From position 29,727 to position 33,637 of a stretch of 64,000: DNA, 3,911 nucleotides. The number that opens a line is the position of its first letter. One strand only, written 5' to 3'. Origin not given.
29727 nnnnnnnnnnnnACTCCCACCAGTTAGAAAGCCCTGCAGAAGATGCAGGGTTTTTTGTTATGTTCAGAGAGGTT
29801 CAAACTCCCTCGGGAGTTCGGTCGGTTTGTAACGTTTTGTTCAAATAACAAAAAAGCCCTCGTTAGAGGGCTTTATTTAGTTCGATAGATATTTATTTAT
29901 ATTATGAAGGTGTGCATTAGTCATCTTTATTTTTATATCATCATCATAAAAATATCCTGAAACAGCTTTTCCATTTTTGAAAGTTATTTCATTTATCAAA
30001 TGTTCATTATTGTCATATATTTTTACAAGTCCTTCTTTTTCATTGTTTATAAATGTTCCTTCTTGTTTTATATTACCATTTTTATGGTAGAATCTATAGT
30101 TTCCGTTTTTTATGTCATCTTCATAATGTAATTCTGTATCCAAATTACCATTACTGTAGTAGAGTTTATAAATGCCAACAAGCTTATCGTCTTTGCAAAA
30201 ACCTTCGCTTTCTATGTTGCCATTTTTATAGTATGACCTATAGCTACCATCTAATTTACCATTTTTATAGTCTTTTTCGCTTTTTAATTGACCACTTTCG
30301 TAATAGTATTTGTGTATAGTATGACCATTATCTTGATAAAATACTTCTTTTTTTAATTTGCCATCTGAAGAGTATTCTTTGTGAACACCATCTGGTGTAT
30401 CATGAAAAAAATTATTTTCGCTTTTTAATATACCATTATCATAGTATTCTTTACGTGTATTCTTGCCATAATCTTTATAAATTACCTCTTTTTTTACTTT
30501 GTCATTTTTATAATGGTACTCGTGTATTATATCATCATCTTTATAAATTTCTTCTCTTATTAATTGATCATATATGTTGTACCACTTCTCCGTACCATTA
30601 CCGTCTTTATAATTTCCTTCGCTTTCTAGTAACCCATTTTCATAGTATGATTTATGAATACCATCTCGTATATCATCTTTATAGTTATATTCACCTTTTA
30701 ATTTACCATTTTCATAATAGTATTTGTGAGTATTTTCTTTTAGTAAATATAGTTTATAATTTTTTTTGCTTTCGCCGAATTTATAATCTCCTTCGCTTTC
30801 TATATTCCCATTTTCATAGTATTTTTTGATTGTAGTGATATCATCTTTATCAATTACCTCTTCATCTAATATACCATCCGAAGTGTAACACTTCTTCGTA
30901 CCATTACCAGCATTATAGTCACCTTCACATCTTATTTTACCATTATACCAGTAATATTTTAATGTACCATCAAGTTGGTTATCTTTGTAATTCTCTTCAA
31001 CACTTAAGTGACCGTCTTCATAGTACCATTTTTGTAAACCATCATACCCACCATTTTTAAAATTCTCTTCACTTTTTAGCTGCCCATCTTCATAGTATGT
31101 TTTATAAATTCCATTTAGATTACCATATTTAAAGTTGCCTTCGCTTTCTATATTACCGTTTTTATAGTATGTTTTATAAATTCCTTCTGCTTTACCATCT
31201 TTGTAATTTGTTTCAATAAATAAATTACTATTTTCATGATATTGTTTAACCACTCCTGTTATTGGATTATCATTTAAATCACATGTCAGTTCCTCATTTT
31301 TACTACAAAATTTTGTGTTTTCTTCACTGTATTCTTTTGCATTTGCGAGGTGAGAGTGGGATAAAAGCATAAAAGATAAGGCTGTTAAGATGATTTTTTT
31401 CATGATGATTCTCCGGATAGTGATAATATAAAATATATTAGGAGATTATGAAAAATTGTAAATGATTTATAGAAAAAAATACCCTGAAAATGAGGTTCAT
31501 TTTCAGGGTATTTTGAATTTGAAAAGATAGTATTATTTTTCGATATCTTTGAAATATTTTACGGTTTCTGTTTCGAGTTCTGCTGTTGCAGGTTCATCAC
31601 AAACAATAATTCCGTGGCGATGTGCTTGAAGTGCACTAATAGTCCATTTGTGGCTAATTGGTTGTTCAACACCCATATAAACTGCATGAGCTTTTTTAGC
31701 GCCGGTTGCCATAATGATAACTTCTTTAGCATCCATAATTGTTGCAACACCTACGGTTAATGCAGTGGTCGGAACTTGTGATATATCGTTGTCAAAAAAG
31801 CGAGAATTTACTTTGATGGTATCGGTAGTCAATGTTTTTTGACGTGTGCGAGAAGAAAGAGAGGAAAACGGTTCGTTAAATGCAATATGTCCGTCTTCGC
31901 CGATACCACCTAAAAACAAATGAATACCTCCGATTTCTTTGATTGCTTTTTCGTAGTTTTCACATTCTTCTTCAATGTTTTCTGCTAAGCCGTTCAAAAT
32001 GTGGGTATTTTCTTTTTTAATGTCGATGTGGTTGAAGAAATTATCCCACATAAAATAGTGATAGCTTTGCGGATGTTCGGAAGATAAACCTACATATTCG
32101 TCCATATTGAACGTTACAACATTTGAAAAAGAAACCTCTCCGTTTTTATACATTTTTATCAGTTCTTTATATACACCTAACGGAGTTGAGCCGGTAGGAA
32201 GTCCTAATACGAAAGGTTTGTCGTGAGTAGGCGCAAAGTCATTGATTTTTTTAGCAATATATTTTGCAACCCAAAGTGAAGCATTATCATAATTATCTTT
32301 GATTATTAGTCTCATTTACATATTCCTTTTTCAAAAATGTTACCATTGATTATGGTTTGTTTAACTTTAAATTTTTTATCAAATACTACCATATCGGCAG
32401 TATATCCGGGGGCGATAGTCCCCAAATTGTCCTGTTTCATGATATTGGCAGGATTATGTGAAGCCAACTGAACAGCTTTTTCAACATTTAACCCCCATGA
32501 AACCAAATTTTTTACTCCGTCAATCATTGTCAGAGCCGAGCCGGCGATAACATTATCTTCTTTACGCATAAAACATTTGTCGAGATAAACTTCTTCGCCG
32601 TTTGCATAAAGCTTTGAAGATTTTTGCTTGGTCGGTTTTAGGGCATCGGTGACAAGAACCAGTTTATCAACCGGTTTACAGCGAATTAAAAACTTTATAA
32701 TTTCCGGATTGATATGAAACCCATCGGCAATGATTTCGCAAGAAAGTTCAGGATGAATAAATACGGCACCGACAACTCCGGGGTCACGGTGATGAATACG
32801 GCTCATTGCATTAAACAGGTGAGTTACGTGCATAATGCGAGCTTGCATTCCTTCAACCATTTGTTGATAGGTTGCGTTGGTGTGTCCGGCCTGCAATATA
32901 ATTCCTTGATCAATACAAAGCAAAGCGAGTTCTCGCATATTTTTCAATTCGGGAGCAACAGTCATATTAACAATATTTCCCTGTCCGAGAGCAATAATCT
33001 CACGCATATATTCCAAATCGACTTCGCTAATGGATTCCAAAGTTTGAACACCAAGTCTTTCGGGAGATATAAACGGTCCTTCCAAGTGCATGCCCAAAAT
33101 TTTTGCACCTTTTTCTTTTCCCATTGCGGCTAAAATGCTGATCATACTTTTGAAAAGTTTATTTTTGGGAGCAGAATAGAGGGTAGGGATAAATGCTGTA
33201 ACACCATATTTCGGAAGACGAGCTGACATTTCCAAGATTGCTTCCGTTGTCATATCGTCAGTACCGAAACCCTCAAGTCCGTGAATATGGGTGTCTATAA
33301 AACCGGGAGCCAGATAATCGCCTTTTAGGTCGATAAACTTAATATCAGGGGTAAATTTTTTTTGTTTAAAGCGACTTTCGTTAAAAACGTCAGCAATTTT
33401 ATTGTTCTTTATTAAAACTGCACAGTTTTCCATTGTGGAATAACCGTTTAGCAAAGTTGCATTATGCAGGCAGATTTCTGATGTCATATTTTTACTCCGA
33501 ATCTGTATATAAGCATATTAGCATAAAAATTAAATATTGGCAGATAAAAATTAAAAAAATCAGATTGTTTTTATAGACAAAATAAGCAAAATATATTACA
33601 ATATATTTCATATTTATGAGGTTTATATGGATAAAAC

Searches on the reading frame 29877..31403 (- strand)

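Call 17: search_protein_families(library=pfam, proteins=[window:29877-31403:-], max_evalue=0.00001)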
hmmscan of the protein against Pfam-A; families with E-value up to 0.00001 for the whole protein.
window:29877-31403:- (508 aa): 1 family
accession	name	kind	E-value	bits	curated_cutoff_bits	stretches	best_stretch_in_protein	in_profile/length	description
PF07661.19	MORN_2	-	2.3e-62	200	29.6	1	96-117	1-22/22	MORN repeat variant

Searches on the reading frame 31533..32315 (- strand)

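Call 17: search_protein_families(library=pfam, proteins=[window:31533-32315:-], max_evalue=0.00001)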
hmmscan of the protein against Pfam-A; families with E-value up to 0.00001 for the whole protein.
window:31533-32315:- (260 aa): 1 family
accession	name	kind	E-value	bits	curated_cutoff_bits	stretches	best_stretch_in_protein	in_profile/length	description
PF01182.26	Glucosamine_iso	-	7e-21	75.6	27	1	16-229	10-216/225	Glucosamine-6-phosphate isomerases/6-phosphogluconolactonase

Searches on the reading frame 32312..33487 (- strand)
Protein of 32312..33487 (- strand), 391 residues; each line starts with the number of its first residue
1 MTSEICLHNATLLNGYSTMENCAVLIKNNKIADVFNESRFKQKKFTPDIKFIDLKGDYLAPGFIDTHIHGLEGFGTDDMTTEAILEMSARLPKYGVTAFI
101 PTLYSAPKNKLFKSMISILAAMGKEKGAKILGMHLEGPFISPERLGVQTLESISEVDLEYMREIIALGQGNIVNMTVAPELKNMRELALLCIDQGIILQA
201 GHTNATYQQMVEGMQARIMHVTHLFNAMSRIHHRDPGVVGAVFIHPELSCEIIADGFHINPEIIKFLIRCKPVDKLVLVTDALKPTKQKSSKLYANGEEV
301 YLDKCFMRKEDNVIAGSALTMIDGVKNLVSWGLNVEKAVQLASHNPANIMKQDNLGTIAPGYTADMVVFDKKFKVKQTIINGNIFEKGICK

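Call 31: search_protein_families(library=pfam, proteins=[window:32312-33487:-], max_evalue=0.00001)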
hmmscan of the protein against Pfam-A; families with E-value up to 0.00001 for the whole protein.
window:32312-33487:- (391 aa): 2 families
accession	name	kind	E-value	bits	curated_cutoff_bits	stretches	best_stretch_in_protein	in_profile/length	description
PF01979.26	Amidohydro_1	-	1.6e-35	123.4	25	1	58-384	1-344/345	Amidohydrolase family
PF07969.17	Amidohydro_3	-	9.8e-14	52.1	29.7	1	333-373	407-449/472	Amidohydrolase family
